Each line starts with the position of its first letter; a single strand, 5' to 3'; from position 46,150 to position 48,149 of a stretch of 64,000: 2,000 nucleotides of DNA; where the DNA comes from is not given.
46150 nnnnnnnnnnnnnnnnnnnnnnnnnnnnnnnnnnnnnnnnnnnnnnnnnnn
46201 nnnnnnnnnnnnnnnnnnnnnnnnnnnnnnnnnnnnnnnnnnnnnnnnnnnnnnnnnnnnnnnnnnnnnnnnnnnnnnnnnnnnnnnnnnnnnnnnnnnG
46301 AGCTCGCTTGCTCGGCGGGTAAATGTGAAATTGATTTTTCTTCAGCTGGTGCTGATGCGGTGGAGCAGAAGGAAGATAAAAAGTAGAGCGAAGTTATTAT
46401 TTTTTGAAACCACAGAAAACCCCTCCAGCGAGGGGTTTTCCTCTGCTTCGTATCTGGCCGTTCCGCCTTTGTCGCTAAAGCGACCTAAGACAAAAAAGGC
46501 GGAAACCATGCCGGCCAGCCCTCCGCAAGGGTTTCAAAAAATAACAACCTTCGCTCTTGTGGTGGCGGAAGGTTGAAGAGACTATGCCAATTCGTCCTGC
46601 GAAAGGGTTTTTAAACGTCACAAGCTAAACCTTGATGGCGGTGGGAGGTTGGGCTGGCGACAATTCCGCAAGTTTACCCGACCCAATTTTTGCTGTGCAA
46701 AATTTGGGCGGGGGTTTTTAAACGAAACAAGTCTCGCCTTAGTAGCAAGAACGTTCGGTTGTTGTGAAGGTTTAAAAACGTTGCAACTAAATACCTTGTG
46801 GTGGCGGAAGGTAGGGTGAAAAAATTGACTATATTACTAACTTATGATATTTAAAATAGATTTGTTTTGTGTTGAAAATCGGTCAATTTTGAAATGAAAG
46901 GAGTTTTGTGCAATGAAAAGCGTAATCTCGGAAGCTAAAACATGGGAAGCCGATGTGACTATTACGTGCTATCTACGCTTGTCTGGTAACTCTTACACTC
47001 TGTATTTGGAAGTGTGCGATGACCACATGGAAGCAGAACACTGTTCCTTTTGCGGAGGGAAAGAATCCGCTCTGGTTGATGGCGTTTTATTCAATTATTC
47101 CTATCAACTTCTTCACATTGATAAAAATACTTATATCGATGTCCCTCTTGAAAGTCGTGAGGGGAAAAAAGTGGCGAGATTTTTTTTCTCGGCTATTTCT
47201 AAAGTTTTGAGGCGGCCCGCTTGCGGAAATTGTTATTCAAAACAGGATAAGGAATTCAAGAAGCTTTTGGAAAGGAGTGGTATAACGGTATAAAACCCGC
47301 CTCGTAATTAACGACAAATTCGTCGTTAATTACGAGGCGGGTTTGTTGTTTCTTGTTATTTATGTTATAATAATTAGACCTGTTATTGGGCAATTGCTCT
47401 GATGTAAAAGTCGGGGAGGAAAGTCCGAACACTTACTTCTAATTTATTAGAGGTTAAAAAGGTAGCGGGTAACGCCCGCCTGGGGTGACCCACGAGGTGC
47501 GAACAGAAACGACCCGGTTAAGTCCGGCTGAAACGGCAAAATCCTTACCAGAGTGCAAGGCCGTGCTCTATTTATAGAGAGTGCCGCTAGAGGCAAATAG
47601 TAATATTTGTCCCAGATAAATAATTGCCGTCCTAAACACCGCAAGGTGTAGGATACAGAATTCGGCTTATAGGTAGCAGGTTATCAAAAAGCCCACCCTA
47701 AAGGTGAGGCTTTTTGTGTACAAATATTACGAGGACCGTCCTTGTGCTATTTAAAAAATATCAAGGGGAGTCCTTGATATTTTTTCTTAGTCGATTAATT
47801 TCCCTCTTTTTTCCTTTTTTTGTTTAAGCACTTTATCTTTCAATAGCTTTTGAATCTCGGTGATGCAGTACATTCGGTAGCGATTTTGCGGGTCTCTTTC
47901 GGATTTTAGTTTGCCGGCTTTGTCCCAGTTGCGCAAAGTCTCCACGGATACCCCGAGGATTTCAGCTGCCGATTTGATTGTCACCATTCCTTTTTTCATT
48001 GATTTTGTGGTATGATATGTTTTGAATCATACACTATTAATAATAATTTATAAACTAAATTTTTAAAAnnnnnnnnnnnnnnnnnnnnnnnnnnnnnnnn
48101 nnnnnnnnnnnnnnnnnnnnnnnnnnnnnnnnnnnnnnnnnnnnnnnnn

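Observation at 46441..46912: About 450-nt non-coding tract after nrdJ with 3-4 degenerate structural repeats carrying a conserved G-rich hairpin loop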

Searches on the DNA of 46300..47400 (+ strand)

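Call 6: search_rna_families(source=window, start=46300, end=47400, threshold=evalue, max_evalue=10, show_alignments=3)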
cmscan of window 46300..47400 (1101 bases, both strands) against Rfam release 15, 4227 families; matches with E-value up to 10: 16.
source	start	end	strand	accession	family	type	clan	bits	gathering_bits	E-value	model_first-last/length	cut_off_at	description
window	47287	47352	+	RF03940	MIR9563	Gene; miRNA;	-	36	90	5.7e-05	1-127/127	no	MIR9563 microRNA precursor family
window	47284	47347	-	RF03940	MIR9563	Gene; miRNA;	-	34.7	90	0.00012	1-127/127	no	MIR9563 microRNA precursor family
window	47295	47342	-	RF03781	mir-4524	Gene; miRNA;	-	22.1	68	0.074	1-84/84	no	mir-4524 microRNA precursor family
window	46376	46467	-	RF01770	rimP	Cis-reg; leader;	-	21.1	47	1.1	1-102/102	no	Gammaprotebacteria rimP leader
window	47294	47342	-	RF00787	mir-288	Gene; miRNA;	-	20.7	60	0.55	1-96/96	no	mir-288 microRNA precursor family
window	46388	46439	+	RF02844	RefA9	Gene; antisense;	-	20.5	49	2.3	1-64/64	no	Enterococcus sRNA A9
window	47295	47342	+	RF03781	mir-4524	Gene; miRNA;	-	20.4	68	0.22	1-84/84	no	mir-4524 microRNA precursor family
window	47292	47377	-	RF00624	P9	Gene;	-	19.5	43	0.19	1-74/74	no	Pseudomonas sRNA P9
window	47295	47343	+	RF00787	mir-288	Gene; miRNA;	-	18.6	60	2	1-96/96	no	mir-288 microRNA precursor family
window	47276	47360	+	RF04045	mir-2147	Gene; miRNA;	-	18.4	80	1.1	1-85/85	no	mir-2147 microRNA precursor family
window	46408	46504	-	RF01772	rnk_pseudo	Cis-reg; leader;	-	17.5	55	4.4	1-108/108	no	Pseudomonas rnk leader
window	46380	46445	+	RF01859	Phe_leader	Cis-reg; leader;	-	16.6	55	9.3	1-125/125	no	Phenylalanine leader peptide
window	47272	47376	+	RF02839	Ref66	Gene; antisense;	-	15.2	92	5.4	1-120/120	no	Enterococcus sRNA 66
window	47281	47369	+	RF04128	MIR8562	Gene; miRNA;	-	15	211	6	71-172/242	no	MIR8562 microRNA precursor family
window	47284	47343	-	RF02906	sRNA154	Gene; sRNA;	-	14.4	88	8.4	1-134/134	no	Archaeal Small RNA 154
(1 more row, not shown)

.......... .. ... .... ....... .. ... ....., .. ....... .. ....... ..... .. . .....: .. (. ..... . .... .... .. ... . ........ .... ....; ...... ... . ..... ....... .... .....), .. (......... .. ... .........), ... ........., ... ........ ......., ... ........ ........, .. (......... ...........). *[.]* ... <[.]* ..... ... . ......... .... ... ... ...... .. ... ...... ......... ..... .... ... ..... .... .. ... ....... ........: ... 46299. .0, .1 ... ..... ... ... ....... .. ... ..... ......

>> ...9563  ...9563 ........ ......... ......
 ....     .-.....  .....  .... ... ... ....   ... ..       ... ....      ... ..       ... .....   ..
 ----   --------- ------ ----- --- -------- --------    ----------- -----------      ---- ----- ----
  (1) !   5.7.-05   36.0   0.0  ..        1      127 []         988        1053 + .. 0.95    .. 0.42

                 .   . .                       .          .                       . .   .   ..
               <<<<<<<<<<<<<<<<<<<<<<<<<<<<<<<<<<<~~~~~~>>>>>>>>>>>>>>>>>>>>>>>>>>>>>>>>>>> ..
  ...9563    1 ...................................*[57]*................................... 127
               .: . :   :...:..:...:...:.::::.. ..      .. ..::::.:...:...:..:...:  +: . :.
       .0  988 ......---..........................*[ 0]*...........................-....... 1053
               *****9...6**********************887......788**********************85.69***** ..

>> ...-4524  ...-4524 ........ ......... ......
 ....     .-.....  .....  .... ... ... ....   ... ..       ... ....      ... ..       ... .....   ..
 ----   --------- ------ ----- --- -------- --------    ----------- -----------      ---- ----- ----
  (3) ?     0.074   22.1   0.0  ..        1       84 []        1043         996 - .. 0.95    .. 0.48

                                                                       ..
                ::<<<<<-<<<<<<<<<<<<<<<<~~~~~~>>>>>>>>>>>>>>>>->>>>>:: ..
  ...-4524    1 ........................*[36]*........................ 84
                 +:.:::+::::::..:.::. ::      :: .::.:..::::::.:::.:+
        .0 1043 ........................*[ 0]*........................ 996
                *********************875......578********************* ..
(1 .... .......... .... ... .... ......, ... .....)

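Call 58: build_rna_model(alignment_id=A3, structure=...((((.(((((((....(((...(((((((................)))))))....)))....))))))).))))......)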
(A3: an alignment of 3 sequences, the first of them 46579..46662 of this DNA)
Model R1 built from alignment A3 (3 sequences, 84 columns); structure: as given.
model positions 82; base pairs 21; branch points 0; effective number of sequences 1.52; information 0.692 bits per position. Calibrated on 0.2 Mb of random sequence (short: E-values are rough).
structure used (alignment columns):
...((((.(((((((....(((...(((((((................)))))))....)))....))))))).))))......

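Call 59: search_with_rna_model(model_id=R1, sources=[window, L033, L035, L001, L002, L003, L004, L005, L006, L007, L008, L009, L010, L011, L012, L013, L014, L015, L016, L017, L018, L019, L020, L021, L022, L023, L024, L025, L026, L027, L028, L029, L030, L031, L032, L036, L039, L040, L043, L044, L046, L048], max_evalue=10, show_alignments=6)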
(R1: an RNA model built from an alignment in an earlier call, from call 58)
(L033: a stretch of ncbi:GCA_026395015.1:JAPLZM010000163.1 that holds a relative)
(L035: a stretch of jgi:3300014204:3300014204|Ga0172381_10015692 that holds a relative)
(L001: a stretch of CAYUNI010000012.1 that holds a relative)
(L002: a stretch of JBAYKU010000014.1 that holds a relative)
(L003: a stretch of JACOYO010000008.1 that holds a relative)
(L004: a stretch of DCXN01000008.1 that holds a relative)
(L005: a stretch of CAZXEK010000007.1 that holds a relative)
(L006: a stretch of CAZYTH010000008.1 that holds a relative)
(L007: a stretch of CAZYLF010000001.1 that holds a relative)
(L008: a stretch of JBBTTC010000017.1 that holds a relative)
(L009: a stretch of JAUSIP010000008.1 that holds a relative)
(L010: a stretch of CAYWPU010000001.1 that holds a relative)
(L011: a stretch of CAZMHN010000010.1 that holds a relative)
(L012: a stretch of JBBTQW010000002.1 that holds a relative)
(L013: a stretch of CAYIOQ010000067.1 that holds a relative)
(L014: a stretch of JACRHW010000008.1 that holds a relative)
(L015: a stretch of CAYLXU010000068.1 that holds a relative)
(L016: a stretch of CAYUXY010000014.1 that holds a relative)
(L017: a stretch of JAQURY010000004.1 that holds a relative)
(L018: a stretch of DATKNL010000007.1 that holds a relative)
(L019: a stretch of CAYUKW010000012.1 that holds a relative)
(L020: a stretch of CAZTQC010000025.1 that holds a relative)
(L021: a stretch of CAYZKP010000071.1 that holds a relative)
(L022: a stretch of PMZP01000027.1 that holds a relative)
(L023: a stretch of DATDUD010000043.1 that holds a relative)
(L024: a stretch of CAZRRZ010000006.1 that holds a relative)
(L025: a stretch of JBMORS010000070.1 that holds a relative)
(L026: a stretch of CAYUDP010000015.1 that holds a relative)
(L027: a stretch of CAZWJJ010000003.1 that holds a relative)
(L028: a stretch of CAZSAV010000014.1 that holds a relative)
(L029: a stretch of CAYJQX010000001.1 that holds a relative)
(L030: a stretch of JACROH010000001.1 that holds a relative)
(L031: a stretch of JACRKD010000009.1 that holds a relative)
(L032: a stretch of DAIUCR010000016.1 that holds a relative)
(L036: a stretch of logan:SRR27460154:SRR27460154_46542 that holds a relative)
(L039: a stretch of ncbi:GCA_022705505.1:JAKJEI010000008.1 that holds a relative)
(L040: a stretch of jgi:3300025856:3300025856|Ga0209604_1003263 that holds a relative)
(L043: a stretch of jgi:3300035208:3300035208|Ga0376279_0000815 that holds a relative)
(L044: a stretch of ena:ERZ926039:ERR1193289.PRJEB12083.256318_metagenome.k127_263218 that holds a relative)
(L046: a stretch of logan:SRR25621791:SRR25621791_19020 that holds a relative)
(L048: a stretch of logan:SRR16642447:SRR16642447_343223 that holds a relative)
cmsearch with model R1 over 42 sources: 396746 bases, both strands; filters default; matches with E-value up to 10: 7.
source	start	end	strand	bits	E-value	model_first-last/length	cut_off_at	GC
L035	3432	3513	+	105.3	7.2e-26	1-82/82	no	0.52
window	46579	46660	+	96.7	1.7e-23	1-82/82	no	0.51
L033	2611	2692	+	96.4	2e-23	1-82/82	no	0.54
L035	3320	3350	-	23.4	0.0025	26-56/82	no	0.35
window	20685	20725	-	12.6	2.4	21-61/82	no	0.41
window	46711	46736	+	12.4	2.6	26-56/82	no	0.42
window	46503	46576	+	11.3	5.5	1-82/82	no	0.53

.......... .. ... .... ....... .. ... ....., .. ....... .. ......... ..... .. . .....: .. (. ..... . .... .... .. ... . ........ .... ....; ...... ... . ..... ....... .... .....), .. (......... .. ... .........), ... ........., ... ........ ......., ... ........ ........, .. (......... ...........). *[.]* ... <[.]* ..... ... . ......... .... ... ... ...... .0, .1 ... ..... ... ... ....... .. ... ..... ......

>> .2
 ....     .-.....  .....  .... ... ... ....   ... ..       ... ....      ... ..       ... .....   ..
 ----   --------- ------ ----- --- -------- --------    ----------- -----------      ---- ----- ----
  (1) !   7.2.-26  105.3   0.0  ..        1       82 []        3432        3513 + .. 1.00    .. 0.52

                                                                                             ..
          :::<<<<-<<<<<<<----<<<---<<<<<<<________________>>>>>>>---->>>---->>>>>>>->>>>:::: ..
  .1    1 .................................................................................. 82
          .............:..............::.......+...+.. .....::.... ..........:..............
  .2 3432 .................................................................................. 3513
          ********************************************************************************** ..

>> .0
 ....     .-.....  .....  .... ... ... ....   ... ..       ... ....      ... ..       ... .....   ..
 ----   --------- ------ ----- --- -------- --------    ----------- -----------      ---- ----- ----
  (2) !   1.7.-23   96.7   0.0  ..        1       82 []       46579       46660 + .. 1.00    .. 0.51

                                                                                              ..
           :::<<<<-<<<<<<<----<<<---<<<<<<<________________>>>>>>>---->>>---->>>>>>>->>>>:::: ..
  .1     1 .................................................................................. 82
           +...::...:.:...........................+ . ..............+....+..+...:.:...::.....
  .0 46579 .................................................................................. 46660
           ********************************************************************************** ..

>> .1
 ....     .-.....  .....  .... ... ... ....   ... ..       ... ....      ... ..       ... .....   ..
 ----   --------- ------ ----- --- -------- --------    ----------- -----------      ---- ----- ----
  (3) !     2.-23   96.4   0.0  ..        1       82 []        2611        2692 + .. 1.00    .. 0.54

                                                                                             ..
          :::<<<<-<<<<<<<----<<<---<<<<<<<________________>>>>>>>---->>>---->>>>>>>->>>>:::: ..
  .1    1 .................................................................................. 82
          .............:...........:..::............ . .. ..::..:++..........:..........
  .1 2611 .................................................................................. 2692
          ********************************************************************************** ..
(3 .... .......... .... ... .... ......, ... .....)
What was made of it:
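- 46659..46768 (+): Unit u3: a degenerate copy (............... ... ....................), interrupted by T2. Partial model match at 46711-46736 (12.4 bits, E 2.6; call 59).
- The model finds three strong hits, one per genome, and only weak paralogues at 11-23 bits (call 59). The L035 left arm is recognised as an inverted copy of unit positions 26-56 (E 0.0025; call 59). The extra copies of the unit are not maintained (call 59).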

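Call 78: search_dna_similar(query=window:46387-46912:+, collection=phages, mode=distant, max_evalue=0.01, max_rows=10)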
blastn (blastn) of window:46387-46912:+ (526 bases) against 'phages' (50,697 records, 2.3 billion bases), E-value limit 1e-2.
No match.

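Call 79: search_dna_similar(query=window:46387-46912:+, collection=plasmids, mode=distant, max_evalue=0.01, max_rows=10)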
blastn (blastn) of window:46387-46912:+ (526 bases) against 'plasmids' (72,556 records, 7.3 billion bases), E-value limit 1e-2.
No match.
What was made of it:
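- Tried and rejected: blastn against phage and plasmid collections found no match (calls 78, 79).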

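Call 80: search_with_rna_model(model_id=R1, sources=[window, L033, L035], max_evalue=0.00001, make_alignment=true)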
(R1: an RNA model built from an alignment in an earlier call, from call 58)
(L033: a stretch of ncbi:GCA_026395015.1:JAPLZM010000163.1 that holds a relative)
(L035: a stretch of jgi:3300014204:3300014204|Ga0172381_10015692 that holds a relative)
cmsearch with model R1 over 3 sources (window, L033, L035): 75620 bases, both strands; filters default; matches with E-value up to 0.00001: 3.
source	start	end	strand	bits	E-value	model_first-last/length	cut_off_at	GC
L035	3432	3513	+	105.3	1.4e-26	1-82/82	no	0.52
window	46579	46660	+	96.7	3.2e-24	1-82/82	no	0.51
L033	2611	2692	+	96.4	3.8e-24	1-82/82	no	0.54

Alignment A8: 3 matches aligned to the model, 82 columns, each read 5' to 3' on its own strand. Consensus structure (alignment columns), stored with it:
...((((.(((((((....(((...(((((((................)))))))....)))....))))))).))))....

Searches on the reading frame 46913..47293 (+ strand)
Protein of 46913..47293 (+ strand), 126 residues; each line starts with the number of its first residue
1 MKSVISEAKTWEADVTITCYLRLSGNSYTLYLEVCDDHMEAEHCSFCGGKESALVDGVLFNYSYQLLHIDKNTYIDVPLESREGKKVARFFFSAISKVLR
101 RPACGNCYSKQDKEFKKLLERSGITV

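Call 11: search_protein_families(library=pfam, proteins=[window:46913-47293:+], max_evalue=0.01)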
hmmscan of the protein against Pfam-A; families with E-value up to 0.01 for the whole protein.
window:46913-47293:+ (126 aa): 0 families

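Call 50: search_protein_families(library=phrogs, proteins=[window:46913-47293:+], max_evalue=0.1)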
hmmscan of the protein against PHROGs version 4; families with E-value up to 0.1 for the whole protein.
window:46913-47293:+ (126 aa): 0 families

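Call 51: search_protein_families(library=ncbifam, proteins=[window:46913-47293:+], max_evalue=0.1)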
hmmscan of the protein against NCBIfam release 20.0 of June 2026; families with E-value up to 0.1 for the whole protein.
window:46913-47293:+ (126 aa): 0 families

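Call 63: find_homologous_proteins(query=window:46913-47293:+, max_evalue=0.001)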
Query window:46913-47293:+ (126 aa): 1 proteins with E <= 0.001 among 7 candidates.
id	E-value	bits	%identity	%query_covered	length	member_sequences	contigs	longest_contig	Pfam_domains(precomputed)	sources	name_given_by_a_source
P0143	7.3e-80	283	100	100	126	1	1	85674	-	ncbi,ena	-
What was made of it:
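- On Type III toxin-antitoxin RNA repeats / CRISPR array: The downstream gene is an ORFan with no family match (calls 11, 50, 51, 63).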

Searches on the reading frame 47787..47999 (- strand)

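Call 49: search_protein_families(library=pfam, proteins=[window:47787-47999:-], max_evalue=0.001)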
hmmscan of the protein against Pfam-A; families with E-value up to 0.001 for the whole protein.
window:47787-47999:- (70 aa): 5 families
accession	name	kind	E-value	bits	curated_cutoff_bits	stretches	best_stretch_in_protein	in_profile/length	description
PF00376.29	MerR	-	2e-13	50.4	28.2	1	7-44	1-38/38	MerR family regulatory protein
PF13411.12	MerR_1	-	7.4e-09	36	21.6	1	7-60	2-54/69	MerR HTH family regulatory protein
PF12728.13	HTH_17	-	2.1e-07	31.5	27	1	6-53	2-47/51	Helix-turn-helix domain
PF13518.12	HTH_28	-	7.8e-05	23.1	25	1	1-27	9-34/52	Helix-turn-helix domain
PF13542.12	HTH_Tnp_ISL3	-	0.00044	20.1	27.4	1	4-27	26-48/51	Helix-turn-helix domain of transposase family ISL3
